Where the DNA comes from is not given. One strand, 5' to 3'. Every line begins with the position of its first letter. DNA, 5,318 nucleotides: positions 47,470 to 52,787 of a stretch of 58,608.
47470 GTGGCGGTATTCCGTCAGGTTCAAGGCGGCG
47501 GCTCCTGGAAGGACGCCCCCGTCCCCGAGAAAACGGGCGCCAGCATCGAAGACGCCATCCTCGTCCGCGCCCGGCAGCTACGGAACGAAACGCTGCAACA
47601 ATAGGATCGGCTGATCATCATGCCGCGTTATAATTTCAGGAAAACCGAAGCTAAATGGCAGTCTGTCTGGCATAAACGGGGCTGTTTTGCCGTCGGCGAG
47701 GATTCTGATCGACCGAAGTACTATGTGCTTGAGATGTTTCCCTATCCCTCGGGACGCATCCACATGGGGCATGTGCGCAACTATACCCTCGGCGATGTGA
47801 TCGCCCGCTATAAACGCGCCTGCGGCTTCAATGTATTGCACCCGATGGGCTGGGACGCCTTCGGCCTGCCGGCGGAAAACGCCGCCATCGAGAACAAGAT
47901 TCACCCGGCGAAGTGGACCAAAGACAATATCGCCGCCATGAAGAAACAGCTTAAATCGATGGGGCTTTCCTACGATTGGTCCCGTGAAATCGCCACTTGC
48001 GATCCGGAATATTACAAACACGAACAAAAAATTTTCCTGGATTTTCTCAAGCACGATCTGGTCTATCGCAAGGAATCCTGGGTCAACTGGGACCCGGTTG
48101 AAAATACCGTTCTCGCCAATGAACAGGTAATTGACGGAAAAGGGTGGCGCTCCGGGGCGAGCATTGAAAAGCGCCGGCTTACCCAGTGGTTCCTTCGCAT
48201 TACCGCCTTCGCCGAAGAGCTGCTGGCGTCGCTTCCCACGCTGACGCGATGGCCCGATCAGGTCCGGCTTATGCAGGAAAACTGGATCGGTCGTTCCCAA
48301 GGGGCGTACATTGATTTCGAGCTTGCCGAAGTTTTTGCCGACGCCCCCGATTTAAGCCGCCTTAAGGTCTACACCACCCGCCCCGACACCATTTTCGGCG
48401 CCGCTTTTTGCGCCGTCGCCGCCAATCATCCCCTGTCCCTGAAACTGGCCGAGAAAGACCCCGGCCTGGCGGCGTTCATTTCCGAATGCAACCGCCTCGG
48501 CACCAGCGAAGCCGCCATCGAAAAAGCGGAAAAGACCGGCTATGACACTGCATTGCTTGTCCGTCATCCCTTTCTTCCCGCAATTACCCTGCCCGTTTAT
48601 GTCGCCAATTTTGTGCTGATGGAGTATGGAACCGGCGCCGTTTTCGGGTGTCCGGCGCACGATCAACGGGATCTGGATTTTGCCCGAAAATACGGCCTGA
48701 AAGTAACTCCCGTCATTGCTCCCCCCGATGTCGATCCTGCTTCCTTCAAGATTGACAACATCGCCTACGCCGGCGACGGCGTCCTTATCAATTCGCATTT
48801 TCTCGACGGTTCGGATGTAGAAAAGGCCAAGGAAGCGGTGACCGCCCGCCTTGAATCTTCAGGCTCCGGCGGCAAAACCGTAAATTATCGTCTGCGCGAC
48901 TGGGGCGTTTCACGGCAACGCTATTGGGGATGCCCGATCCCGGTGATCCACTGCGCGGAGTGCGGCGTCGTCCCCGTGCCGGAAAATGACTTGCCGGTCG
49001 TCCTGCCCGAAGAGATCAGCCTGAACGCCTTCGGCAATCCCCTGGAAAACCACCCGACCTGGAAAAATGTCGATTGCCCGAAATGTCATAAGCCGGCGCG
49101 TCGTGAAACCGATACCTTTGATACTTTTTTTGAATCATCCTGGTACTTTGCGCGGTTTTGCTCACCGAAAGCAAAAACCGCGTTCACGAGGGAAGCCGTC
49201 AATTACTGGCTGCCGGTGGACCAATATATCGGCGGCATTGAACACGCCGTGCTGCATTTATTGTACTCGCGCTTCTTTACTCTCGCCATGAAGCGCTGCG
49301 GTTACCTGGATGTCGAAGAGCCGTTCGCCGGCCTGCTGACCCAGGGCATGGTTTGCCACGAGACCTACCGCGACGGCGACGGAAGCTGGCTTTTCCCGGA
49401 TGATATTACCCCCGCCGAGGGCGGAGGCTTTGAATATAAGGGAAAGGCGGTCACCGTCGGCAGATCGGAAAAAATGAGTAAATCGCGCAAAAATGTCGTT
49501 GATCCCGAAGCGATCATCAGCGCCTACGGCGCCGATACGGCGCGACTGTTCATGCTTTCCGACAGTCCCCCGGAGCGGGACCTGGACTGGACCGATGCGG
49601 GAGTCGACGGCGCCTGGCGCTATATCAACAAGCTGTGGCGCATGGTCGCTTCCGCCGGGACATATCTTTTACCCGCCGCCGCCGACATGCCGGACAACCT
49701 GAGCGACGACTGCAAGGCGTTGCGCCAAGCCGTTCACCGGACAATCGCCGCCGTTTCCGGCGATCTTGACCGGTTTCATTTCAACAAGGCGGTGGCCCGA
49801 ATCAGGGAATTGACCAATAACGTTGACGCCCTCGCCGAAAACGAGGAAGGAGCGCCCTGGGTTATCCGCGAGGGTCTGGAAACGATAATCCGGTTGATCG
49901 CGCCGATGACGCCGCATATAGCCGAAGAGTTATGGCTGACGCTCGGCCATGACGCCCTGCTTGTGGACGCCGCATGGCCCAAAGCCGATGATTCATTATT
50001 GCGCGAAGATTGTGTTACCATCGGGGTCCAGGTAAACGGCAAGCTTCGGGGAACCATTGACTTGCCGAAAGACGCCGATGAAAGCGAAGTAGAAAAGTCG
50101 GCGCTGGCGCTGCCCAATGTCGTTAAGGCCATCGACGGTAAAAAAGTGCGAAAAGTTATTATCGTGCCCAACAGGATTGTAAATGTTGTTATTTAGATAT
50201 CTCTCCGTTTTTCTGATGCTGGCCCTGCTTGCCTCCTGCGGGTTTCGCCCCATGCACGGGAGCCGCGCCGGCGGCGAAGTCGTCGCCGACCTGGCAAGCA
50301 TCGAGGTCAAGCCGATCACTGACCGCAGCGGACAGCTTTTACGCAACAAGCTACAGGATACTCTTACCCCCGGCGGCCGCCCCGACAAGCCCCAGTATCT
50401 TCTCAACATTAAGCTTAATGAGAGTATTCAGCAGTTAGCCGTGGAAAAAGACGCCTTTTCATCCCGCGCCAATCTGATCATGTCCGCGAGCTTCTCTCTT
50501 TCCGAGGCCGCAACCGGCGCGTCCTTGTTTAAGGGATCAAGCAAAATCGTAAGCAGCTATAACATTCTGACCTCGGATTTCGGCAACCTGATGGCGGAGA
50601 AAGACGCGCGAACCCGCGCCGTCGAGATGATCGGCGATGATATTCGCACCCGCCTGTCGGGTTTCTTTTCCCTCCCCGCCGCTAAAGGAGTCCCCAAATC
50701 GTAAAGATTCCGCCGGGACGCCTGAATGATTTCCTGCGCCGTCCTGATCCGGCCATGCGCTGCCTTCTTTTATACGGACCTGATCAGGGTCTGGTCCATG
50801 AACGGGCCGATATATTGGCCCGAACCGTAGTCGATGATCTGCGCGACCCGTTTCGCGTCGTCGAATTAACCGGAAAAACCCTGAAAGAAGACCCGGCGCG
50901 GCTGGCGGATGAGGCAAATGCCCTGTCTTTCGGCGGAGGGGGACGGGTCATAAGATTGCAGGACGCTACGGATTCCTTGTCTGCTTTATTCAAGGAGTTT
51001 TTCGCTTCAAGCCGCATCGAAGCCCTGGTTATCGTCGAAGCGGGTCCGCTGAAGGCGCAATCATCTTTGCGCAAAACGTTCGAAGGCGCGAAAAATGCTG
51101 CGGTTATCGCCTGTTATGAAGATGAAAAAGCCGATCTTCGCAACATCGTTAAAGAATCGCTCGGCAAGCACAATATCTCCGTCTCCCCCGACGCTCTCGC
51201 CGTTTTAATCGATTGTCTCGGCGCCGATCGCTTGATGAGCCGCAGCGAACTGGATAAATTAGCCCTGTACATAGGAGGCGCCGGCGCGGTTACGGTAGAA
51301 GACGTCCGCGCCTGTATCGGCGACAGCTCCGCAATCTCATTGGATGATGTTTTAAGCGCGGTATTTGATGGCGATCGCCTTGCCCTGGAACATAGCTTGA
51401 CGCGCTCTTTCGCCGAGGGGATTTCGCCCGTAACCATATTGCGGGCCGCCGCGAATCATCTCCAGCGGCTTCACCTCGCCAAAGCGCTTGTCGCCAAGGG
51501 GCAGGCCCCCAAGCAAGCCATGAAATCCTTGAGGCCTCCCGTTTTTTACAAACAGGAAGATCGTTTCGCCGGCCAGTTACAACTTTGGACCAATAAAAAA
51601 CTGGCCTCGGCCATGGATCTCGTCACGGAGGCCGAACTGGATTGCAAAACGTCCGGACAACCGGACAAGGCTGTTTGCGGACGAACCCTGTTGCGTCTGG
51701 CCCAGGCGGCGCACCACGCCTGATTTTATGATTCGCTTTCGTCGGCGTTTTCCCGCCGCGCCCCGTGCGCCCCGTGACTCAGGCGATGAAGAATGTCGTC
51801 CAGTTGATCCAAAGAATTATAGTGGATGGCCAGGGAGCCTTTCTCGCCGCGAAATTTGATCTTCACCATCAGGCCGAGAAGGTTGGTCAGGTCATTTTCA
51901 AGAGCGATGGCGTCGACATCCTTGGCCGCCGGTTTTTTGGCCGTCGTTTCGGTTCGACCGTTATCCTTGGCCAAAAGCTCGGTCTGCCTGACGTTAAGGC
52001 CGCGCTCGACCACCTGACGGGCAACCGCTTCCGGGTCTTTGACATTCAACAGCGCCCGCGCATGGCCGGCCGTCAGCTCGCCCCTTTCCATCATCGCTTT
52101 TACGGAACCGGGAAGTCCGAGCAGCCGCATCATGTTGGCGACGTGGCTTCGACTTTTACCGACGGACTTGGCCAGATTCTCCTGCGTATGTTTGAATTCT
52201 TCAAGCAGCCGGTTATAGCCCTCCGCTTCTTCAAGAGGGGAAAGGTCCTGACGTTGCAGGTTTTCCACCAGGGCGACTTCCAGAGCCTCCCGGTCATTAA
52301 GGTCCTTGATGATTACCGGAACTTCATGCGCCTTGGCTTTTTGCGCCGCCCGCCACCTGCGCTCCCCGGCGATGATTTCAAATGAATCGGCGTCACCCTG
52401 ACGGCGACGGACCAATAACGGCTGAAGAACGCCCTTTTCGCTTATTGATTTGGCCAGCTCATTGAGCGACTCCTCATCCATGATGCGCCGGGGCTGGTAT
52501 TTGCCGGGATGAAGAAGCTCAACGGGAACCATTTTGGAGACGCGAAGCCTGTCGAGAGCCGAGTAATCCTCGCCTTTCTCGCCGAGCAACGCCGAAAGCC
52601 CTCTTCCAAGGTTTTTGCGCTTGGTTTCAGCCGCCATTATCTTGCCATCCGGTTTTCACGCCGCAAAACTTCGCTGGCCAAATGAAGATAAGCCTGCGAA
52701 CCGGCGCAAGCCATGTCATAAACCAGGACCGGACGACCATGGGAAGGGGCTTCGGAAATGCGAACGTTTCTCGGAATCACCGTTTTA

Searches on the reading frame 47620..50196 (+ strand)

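Call 71: search_protein_families(library=pfam, proteins=[window:47620-50196:+], max_evalue=0.0001)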
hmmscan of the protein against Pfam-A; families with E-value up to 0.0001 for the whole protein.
window:47620-50196:+ (858 aa): 5 families
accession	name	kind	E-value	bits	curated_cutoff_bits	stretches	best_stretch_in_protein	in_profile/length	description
PF13603.12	tRNA-synt_1_2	-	3.1e-62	209.8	25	1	220-411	1-184/185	Leucyl-tRNA synthetase, editing domain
PF00133.28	tRNA-synt_1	-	2.1e-52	178.8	22.7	3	12-224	1-226/414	tRNA synthetases class I (I, L, M and V)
PF09334.17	tRNA-synt_1g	-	4e-30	105.3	20.1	2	36-170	3-135/391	tRNA synthetases class I (M)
PF08264.19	Anticodon_1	-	5.1e-22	78.8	25.1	1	700-822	3-145/148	Anticodon-binding domain of tRNA ligase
PF01406.26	tRNA-synt_1e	-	1.9e-05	24.7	27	0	46-113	22-89/301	tRNA synthetases class I (C) catalytic domain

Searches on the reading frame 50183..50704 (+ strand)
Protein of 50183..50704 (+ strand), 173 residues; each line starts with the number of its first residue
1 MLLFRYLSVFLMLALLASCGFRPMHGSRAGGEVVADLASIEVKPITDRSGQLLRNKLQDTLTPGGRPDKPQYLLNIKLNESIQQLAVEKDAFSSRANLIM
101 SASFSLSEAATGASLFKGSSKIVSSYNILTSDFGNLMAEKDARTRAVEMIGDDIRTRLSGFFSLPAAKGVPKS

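Call 71: search_protein_families(library=pfam, proteins=[window:50183-50704:+], max_evalue=0.0001)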
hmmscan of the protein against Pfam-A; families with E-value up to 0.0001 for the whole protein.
window:50183-50704:+ (173 aa): 1 family
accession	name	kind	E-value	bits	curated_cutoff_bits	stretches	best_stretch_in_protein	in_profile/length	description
PF04390.17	LptE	-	4.2e-07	31.1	23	1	38-158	2-118/118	Lipopolysaccharide-assembly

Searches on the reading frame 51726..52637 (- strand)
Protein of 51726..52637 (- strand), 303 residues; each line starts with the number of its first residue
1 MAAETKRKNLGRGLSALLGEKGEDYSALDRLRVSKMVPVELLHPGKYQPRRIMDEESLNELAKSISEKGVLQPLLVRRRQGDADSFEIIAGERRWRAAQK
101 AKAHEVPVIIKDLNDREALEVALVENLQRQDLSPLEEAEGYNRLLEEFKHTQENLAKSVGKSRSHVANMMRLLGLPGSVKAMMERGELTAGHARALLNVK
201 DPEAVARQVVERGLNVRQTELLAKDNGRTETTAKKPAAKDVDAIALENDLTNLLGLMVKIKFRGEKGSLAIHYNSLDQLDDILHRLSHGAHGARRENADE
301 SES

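Call 72: search_protein_families(library=pfam, proteins=[window:51726-52637:-], max_evalue=0.0001)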
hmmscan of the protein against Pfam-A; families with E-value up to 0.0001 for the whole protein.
window:51726-52637:- (303 aa): 3 families
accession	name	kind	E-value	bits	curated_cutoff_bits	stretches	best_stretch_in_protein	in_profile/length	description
PF17762.8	HTH_ParB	-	7.9e-35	119.5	22.6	1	130-225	1-99/102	ParB HTH domain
PF02195.25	ParB_N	-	8.5e-35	119.1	26.3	1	35-128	4-95/95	ParB N-terminal domain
PF23552.2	ParB_C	-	8.1e-15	54.4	23.8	1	239-286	1-49/50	ParB dimerisation domain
